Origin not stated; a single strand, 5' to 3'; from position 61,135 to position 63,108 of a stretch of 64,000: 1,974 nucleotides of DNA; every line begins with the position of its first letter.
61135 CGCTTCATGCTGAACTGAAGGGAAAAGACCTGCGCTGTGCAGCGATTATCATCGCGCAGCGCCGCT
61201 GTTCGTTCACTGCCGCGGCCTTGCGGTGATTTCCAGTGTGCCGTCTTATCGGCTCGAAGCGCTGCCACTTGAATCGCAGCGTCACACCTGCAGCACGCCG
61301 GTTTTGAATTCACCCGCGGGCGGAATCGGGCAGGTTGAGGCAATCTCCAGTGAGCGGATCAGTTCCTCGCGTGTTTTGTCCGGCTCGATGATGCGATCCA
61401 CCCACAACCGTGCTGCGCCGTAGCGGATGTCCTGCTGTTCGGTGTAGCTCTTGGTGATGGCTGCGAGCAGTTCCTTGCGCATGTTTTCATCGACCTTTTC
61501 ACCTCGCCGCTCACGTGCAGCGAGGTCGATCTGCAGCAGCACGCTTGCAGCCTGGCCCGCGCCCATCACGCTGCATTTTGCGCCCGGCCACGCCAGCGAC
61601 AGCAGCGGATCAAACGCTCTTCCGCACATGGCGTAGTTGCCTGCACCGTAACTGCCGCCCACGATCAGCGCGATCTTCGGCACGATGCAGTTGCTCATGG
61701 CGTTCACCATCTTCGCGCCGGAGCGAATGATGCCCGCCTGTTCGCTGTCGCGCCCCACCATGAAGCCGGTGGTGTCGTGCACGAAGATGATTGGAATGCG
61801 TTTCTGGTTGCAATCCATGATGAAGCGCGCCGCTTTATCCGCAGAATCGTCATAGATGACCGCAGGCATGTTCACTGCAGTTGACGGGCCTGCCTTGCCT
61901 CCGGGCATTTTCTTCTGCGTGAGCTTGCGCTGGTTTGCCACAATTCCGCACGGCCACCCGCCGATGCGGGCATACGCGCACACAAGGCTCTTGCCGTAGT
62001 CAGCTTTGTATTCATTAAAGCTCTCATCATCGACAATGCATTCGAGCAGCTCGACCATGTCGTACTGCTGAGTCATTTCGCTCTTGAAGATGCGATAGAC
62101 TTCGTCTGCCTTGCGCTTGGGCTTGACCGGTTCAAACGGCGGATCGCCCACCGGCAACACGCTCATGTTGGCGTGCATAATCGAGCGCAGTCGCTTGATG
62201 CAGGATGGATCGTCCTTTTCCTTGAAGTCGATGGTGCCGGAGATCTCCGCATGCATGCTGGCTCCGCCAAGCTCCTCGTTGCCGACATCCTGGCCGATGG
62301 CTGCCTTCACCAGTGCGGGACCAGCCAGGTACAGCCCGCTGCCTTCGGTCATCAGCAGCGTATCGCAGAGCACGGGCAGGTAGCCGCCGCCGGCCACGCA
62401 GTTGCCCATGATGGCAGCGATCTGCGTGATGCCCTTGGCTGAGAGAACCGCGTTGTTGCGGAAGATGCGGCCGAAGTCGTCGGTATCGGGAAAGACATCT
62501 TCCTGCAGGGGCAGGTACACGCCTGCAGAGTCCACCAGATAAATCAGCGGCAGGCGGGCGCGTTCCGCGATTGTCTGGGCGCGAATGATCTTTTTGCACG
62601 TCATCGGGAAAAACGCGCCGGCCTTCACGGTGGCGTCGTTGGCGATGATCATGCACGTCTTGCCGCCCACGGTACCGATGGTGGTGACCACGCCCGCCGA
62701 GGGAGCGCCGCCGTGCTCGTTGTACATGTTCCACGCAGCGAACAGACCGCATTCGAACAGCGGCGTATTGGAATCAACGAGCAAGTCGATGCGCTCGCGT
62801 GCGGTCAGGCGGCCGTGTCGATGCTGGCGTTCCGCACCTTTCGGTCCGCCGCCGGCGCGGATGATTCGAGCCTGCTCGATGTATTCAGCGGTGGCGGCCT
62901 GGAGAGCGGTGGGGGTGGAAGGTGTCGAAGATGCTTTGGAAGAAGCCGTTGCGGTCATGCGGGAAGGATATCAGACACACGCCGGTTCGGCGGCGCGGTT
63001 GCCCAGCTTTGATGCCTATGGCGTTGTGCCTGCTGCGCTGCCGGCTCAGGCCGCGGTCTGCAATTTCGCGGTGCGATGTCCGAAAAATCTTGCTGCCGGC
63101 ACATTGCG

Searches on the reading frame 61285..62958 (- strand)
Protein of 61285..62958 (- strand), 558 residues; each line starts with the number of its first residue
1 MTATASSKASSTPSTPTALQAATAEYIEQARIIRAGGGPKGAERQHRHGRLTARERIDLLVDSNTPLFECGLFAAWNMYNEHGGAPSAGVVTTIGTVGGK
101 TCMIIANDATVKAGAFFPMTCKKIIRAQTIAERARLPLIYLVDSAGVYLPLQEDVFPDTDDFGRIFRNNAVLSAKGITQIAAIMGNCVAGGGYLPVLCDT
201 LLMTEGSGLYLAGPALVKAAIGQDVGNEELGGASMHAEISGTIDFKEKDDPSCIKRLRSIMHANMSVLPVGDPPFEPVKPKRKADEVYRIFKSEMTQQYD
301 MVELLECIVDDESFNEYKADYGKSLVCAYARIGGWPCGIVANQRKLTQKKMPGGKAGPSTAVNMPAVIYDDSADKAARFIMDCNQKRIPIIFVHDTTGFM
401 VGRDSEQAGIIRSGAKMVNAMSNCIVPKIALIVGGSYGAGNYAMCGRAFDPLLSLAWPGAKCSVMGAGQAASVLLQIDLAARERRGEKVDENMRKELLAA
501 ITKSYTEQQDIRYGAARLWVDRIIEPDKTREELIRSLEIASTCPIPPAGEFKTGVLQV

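Call 43: search_protein_families(library=pfam, max_evalue=0.00001, proteins=[window:61285-62958:-])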
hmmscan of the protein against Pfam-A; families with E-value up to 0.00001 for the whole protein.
window:61285-62958:- (558 aa): 2 families
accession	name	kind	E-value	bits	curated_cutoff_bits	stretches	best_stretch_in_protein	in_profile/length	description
PF01039.27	Carboxyl_trans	-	2.8e-131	439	22.3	1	44-542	1-480/493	Carboxyl transferase domain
PF03255.19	ACCA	-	9.9e-11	41.8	23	0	372-440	132-202/310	Acetyl co-enzyme A carboxylase carboxyltransferase-like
